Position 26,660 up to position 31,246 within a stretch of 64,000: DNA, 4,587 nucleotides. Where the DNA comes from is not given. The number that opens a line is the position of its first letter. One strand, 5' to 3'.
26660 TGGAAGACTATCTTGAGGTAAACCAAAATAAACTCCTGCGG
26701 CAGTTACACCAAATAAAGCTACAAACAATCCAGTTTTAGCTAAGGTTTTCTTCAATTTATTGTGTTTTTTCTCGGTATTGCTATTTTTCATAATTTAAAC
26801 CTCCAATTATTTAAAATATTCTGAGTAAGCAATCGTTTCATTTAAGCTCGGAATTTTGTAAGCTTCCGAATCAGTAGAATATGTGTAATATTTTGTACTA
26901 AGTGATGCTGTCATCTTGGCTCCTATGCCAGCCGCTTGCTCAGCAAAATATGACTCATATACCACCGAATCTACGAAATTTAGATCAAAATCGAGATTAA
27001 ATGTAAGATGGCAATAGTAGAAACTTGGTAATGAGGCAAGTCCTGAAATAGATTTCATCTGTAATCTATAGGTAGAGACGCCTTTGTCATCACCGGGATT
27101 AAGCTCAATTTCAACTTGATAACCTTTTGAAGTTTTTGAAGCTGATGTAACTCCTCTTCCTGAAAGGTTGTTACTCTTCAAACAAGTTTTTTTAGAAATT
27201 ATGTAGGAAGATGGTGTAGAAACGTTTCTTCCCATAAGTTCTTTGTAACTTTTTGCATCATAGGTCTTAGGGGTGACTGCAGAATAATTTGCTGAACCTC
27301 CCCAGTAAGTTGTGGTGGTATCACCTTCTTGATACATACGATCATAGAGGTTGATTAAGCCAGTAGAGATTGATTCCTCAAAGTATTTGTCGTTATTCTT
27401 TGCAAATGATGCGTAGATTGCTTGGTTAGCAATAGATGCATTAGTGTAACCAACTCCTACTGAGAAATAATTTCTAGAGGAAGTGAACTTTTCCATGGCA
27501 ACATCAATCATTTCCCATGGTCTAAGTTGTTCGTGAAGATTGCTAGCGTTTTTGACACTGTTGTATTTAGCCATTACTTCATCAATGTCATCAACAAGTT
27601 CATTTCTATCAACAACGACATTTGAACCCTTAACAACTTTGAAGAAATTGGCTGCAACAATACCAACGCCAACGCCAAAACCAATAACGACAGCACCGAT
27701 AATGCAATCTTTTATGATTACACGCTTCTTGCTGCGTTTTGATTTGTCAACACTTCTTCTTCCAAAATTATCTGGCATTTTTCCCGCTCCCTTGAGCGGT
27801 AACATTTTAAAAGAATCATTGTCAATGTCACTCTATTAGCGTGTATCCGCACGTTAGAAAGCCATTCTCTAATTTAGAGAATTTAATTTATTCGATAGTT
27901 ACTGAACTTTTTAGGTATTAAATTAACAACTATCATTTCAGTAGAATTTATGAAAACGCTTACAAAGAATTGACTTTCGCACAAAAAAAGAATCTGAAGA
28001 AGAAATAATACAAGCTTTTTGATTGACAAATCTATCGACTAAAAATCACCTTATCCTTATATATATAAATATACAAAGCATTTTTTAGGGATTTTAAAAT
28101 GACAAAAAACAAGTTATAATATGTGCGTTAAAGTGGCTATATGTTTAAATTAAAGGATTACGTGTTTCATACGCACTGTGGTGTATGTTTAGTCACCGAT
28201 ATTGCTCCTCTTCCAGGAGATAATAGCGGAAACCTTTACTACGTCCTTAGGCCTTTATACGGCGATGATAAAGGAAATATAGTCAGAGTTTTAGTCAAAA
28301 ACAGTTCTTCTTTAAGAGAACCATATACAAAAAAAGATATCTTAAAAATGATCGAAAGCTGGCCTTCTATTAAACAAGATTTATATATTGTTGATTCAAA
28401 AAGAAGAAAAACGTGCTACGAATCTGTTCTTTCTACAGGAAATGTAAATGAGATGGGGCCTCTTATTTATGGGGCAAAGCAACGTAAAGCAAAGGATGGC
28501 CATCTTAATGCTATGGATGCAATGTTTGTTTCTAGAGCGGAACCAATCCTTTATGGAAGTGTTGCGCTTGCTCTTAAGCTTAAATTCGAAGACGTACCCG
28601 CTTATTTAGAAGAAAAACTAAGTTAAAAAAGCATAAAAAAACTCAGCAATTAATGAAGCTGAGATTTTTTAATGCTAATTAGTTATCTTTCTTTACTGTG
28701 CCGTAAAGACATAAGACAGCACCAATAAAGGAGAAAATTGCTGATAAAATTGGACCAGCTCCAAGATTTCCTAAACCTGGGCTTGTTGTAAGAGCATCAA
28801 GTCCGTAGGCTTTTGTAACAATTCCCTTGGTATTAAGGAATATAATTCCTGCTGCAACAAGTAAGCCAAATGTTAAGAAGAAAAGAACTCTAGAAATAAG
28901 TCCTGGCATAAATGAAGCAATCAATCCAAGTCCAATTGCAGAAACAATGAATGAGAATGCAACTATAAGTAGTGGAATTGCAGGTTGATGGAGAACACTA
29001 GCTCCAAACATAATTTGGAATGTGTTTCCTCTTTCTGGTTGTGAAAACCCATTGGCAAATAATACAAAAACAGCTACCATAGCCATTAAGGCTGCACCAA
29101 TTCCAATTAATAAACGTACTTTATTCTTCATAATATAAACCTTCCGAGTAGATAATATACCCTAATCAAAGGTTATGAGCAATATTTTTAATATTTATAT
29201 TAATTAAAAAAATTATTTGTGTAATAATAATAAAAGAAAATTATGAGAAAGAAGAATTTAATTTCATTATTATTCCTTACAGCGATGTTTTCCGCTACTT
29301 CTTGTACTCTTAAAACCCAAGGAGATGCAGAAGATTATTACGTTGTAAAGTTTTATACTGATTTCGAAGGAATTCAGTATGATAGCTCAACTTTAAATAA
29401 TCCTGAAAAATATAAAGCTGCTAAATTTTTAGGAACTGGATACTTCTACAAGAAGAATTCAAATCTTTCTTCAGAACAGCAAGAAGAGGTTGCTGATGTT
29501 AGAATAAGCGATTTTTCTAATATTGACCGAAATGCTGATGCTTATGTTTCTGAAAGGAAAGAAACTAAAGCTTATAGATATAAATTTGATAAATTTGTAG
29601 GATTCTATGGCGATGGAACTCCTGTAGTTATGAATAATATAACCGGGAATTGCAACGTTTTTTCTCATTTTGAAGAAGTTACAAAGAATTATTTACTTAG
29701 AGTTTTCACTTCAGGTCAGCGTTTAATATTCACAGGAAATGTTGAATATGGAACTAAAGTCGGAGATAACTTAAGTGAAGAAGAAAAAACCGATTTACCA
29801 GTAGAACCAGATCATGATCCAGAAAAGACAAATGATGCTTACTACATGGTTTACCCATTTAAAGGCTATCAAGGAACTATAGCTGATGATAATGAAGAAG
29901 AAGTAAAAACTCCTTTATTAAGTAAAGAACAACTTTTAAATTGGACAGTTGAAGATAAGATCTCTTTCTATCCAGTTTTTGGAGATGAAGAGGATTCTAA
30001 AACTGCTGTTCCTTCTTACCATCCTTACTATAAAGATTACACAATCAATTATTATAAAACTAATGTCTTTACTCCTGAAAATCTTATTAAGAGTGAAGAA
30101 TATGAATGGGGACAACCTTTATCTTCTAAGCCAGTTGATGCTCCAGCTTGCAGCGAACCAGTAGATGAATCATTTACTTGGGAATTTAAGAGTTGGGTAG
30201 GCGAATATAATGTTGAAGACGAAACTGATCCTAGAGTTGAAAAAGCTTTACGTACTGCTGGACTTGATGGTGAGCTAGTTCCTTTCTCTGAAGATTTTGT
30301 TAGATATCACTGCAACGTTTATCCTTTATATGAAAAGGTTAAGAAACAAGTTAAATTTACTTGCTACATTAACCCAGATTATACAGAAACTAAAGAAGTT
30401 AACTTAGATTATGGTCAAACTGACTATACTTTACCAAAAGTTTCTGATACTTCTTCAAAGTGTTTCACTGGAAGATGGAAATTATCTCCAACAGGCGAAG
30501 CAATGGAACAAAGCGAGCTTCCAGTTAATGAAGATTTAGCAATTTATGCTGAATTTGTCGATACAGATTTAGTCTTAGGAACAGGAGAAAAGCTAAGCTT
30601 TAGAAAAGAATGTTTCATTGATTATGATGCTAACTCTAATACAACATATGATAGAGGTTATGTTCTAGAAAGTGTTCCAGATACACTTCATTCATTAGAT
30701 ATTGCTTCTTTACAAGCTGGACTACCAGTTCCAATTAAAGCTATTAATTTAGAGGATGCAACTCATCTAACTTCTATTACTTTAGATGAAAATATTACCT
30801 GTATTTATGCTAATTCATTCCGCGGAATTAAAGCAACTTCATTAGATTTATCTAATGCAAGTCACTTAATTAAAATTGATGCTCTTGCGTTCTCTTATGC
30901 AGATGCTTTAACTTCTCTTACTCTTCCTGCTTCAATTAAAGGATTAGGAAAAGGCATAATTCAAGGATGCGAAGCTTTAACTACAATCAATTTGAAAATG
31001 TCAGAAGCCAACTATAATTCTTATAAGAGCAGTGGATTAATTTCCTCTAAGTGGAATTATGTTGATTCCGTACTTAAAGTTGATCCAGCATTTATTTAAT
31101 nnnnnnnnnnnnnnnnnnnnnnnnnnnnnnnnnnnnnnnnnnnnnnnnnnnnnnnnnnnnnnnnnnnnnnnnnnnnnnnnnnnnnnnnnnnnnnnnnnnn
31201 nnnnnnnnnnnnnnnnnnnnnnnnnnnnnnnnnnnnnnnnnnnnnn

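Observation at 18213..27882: Island of two ancient paralogous >1200-aa extracytoplasmic proteins, a signal-anchored partner and an embedded membrane-bound XRE regulator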

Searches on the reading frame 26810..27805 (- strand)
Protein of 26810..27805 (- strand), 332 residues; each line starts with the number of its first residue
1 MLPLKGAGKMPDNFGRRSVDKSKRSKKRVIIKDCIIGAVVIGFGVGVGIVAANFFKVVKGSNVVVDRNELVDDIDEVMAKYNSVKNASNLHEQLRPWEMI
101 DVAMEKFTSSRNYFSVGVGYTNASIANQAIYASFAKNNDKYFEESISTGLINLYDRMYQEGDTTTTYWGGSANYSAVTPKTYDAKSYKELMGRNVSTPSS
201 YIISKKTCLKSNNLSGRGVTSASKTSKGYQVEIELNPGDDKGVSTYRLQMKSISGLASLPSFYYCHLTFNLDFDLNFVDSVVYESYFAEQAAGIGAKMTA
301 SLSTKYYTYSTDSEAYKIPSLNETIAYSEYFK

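Call 4: search_protein_families(library=pfam, proteins=[window:26810-27805:-], max_evalue=1)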
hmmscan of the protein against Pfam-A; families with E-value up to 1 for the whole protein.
window:26810-27805:- (332 aa): 0 families

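Call 5: search_protein_families(library=ncbifam, proteins=[window:26810-27805:-], max_evalue=1)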
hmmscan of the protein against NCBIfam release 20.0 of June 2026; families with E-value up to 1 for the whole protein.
window:26810-27805:- (332 aa): 1 family
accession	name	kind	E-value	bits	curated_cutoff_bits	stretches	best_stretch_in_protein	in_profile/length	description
NF009463.0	PRK12823.1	equivalog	0.019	14.5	322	1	38-108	11-83/260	1,6-dihydroxycyclohexa-2,4-diene-1-carboxylate dehydrogenase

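Call 90: search_solved_structures(query=A10, max_evalue=10)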
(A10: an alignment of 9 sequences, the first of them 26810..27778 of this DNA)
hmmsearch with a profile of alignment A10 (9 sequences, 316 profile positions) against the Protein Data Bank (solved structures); distinct sequences matched with E-value up to 10: 1.
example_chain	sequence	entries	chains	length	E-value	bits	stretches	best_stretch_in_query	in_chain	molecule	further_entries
9g3p_A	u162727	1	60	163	1.4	11.2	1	102-161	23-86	6,7-dimethyl-8-ribityllumazine synthase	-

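Call 91: search_protein_families(library=pfam, alignment_id=A10, max_evalue=1)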
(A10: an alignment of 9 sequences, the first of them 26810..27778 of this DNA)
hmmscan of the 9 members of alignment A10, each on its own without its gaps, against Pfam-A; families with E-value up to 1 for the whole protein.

A. member 1, window:26810-27778:- (323 aa): 0 families

B. families by the number of members that match (of 9 scanned): 8 families
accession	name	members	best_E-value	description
PF24141.1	LRR_ComC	1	0.0086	EGF-like domain-containing protein ComC LRR domain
PF02936.19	COX4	1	0.013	Cytochrome c oxidase subunit IV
PF09716.15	ETRAMP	1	0.014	Malarial early transcribed membrane protein (ETRAMP)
PF18188.7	PPL4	1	0.043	Prim-pol 4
PF20538.3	DUF6753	1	0.063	Family of unknown function (DUF6753)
PF20460.3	DUF6713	1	0.1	Family of unknown function (DUF6713)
PF14654.11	Epiglycanin_C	1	0.15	Mucin, cleavage site, TM and cytoplasmic tail region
PF22219.1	DUF3829_2nd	1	0.78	DUF3829-like, C-terminal domain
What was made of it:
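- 26807..27778 (-): Gene for the 323-aa bitopic membrane protein ('small' partner): N-terminal TM helix and a ~270-aa outer domain. Conserved motifs are YFEES.S, DRMYQ and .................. There is no Pfam, NCBIfam or PDB match (calls 4, 5, 90, 91).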

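Call 110: search_protein_families(library=padloc, proteins=[window:26810-27778:-], max_evalue=0.01)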
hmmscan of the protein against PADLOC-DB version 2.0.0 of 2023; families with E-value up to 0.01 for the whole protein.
window:26810-27778:- (323 aa): 0 families

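Call 111: search_protein_families(library=phrogs, proteins=[window:26810-27778:-], max_evalue=0.01)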
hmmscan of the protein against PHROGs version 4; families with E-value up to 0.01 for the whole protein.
window:26810-27778:- (323 aa): 0 families

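Call 115: find_related_loci(query=A6, collection=metagenome_contigs, flank=10000)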
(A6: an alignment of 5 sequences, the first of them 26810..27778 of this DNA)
Query A6 (323 aa) in metagenome_contigs; peptide patterns used: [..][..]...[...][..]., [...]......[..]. (x = any residue, [..] = any of these).
289 stretches matched a pattern; 24 encode a relative of the query (tblastn E <= 1e-3); 24 distinct loci.
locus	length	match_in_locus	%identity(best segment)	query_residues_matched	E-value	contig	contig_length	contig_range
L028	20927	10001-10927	43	13-323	5e-67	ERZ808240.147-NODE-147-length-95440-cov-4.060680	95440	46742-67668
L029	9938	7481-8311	40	32-321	8e-59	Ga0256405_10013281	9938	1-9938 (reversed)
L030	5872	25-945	38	7-315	2e-58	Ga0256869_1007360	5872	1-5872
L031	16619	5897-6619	42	81-318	4e-49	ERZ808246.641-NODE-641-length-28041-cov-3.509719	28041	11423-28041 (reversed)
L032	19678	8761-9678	36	26-319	2e-46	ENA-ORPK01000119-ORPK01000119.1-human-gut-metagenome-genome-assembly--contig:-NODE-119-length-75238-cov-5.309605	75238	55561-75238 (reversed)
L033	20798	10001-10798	37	34-299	2e-43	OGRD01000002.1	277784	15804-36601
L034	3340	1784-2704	33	6-310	5e-43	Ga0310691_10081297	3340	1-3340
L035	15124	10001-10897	33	26-319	3e-39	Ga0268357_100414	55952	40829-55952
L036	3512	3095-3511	46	85-222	2e-35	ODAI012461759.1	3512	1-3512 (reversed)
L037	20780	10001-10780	34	64-318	4e-34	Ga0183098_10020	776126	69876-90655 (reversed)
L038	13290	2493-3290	37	34-299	8e-40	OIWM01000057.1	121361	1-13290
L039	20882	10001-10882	30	13-319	2e-27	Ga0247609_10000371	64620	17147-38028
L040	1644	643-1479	27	25-319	9e-24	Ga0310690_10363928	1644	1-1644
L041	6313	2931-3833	27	5-319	2e-23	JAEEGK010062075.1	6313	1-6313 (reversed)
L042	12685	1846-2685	28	30-319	4e-23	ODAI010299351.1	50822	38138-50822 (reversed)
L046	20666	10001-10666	31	89-319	4e-21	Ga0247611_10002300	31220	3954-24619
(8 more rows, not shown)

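Call 122: search_protein_families(library=pfam, proteins=[L037:8168-8893:+, L037:6567-8027:-, L037:14286-14777:+, L037:15448-17502:+, L046:7081-8871:-, L046:5195-6916:-, L046:14049-15086:-, L046:15089-15802:-, L039:8573-9223:+, L039:14542-15945:-], max_evalue=0.0001)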
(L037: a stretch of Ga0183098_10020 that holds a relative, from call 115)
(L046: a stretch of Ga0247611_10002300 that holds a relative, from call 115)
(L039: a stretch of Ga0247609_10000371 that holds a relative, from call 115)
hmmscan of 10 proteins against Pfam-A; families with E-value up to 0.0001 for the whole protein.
L037:8168-8893:+ (242 aa): 0 families

L037:6567-8027:- (487 aa): 1 family
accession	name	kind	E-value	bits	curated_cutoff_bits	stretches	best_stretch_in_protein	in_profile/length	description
PF01734.28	Patatin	-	6e-31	108.6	27.7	1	89-276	1-191/191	Patatin-like phospholipase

L037:14286-14777:+ (164 aa): 2 families
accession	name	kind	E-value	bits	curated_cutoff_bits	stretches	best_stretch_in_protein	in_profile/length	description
PF02559.22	CarD_TRCF_RID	-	5.3e-09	36.5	23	1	6-62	1-53/57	CarD-like/TRCF RID domain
PF21095.3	CarD_C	-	6.5e-06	26.5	23.1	1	87-159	15-86/87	CarD, C-terminal domain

L037:15448-17502:+ (685 aa): 3 families
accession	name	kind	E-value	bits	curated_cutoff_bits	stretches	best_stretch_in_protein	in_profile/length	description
PF09479.16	Flg_new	-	2e-21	76.3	27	1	418-482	1-64/65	Listeria-Bacteroides repeat domain (List_Bact_rpt)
PF13306.12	LRR_5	-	2.2e-20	73.3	27.7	1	544-655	5-115/127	BspA type Leucine rich repeat region (6 copies)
PF13855.12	LRR_8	-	6e-08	32.8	27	0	562-603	13-55/61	Leucine rich repeat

L046:7081-8871:- (597 aa): 2 families
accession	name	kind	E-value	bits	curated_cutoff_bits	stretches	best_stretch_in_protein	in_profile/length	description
PF13350.11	Y_phosphatase3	-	3.2e-22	80.1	22.2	1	171-334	2-178/240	Tyrosine phosphatase family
PF03162.18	Y_phosphatase2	-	7.3e-07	29.4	27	1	259-334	66-143/165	Tyrosine phosphatase family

L046:5195-6916:- (574 aa): 2 families
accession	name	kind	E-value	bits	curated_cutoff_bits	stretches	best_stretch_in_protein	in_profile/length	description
PF13350.11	Y_phosphatase3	-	9.2e-19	68.8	22.2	1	298-360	109-170/240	Tyrosine phosphatase family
PF03162.18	Y_phosphatase2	-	1.3e-05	25.3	27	1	258-355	28-128/165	Tyrosine phosphatase family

L046:14049-15086:- (346 aa): 2 families
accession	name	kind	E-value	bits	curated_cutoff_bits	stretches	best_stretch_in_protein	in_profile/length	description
PF08240.17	ADH_N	-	1.7e-09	38.3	23.5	1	25-110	2-84/104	Alcohol dehydrogenase GroES-like domain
PF00107.32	ADH_zinc_N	-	1.1e-07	32.3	31.8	1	220-300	49-127/129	Zinc-binding dehydrogenase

L046:15089-15802:- (238 aa): 3 families
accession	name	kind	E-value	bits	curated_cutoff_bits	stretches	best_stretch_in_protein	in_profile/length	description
PF01128.25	IspD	-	1.8e-55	188.5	27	1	3-230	2-219/221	2-C-methyl-D-erythritol 4-phosphate cytidylyltransferase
PF12804.13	NTP_transf_3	-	3.4e-11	44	27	1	4-130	1-113/160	MobA-like NTP transferase domain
PF02348.25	CTP_transf_3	-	9.2e-05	22.8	22.6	0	22-140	16-126/217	Cytidylyltransferase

L039:8573-9223:+ (217 aa): 2 families
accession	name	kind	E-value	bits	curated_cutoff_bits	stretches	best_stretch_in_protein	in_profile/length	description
PF13419.12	HAD_2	-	2.2e-29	103.3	23.8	1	6-180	1-170/178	Haloacid dehalogenase-like hydrolase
PF00702.32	Hydrolase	-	3.5e-25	89.9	26.4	1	4-180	2-189/191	haloacid dehalogenase-like hydrolase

L039:14542-15945:- (468 aa): 1 family
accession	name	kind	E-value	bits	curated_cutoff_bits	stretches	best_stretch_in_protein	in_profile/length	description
PF00990.26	GGDEF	-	3.1e-22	79.5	23.8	1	306-459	1-157/161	Diguanylate cyclase, GGDEF domain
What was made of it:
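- Tried and rejected: Neighbours of distant loci are heterogeneous (call 122).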

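Call 124: list_cluster_members(proteins=[window:26810-27778:-, window:26810-27805:-, window:22021-22650:-, window:22742-26791:-])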
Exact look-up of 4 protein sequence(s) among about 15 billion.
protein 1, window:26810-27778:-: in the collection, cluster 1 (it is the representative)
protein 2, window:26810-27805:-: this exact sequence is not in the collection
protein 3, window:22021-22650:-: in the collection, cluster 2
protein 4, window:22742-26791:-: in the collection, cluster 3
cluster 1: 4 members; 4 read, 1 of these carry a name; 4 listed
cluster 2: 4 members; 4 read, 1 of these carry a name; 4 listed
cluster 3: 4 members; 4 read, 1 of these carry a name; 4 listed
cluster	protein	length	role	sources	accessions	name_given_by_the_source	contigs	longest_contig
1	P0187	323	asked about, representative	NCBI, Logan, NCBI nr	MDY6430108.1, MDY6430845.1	MAG: hypothetical protein SPL02_02890 [Bacilli bacterium] | hypothetical protein [Bacilli bacterium]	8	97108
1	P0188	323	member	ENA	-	-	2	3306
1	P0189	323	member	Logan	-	-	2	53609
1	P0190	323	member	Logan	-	-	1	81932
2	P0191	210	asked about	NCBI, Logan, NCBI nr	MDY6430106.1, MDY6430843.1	MAG: helix-turn-helix transcriptional regulator [Bacilli bacterium] | helix-turn-helix transcriptional regulator [Bacilli bacterium]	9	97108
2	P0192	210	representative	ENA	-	-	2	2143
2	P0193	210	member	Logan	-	-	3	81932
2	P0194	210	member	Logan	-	-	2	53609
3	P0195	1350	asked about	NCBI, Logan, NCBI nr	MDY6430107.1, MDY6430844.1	MAG: hypothetical protein SPL02_02885 [Bacilli bacterium] | hypothetical protein [Bacilli bacterium]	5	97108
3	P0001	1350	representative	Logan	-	-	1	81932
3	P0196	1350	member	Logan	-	-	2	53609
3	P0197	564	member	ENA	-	-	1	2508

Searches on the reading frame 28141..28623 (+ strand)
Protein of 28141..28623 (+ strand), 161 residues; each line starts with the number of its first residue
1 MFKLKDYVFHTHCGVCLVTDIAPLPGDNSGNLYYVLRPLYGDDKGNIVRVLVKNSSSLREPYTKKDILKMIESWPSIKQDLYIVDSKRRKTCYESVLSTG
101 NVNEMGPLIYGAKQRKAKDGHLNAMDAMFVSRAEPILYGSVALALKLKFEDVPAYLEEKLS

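Call 4: search_protein_families(library=pfam, proteins=[window:28141-28623:+], max_evalue=1)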
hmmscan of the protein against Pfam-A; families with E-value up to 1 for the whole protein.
window:28141-28623:+ (161 aa): 1 family
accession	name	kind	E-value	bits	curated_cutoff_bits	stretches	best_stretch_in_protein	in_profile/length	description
PF02559.22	CarD_TRCF_RID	-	2.6e-05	24.6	23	1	2-59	1-54/57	CarD-like/TRCF RID domain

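Call 5: search_protein_families(library=ncbifam, proteins=[window:28141-28623:+], max_evalue=1)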
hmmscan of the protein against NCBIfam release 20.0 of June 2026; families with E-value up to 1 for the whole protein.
window:28141-28623:+ (161 aa): 0 families

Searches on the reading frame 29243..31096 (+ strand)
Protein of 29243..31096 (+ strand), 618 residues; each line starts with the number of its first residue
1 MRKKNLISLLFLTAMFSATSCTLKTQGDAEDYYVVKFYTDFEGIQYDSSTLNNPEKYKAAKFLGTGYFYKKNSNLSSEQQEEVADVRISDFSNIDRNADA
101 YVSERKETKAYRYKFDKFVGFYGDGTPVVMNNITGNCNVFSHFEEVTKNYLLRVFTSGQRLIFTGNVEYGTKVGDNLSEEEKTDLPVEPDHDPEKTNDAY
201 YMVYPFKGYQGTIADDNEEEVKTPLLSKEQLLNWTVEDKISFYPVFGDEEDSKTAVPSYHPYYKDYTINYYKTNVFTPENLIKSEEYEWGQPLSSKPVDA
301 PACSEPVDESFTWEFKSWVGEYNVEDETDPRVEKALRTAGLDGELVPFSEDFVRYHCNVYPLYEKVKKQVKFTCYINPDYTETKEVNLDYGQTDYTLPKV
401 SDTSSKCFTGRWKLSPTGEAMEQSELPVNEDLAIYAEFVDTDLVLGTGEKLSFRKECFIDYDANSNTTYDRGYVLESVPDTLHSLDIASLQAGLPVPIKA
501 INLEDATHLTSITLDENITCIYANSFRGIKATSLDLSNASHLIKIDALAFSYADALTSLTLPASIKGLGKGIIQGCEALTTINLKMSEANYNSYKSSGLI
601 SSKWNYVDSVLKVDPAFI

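Call 4: search_protein_families(library=pfam, proteins=[window:29243-31096:+], max_evalue=1)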
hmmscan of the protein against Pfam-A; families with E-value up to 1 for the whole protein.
window:29243-31096:+ (618 aa): 3 families
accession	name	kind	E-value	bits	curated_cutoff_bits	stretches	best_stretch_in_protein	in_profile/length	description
PF13306.12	LRR_5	-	4.4e-10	40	27.7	1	507-591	34-117/127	BspA type Leucine rich repeat region (6 copies)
PF13855.12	LRR_8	-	0.0028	17.8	27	1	532-584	4-56/61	Leucine rich repeat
PF23952.1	LRR_EndoS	-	0.1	13.3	27.9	1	542-587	47-92/116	Endo-beta-N-acetylglucosaminidase EndoS LRR domain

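Call 5: search_protein_families(library=ncbifam, proteins=[window:29243-31096:+], max_evalue=1)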
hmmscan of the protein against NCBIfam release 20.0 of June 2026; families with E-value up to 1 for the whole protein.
window:29243-31096:+ (618 aa): 3 families
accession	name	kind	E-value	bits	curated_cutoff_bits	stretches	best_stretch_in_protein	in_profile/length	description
NF045861.1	glide_Gli349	exception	0.0003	17.5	1750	1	497-560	2690-2750/3169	gliding machinery surface structure protein Gli349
NF053819.1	EF0750_LPXTG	subfamily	0.17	12.4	47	1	1-53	1-51/105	EF2685/EF0750 family sortase-dependent surface protein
TIGR02167.2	Liste_lipo_26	repeat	0.4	10.5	30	0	574-584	3-13/26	PARCEL repeat-containing surface protein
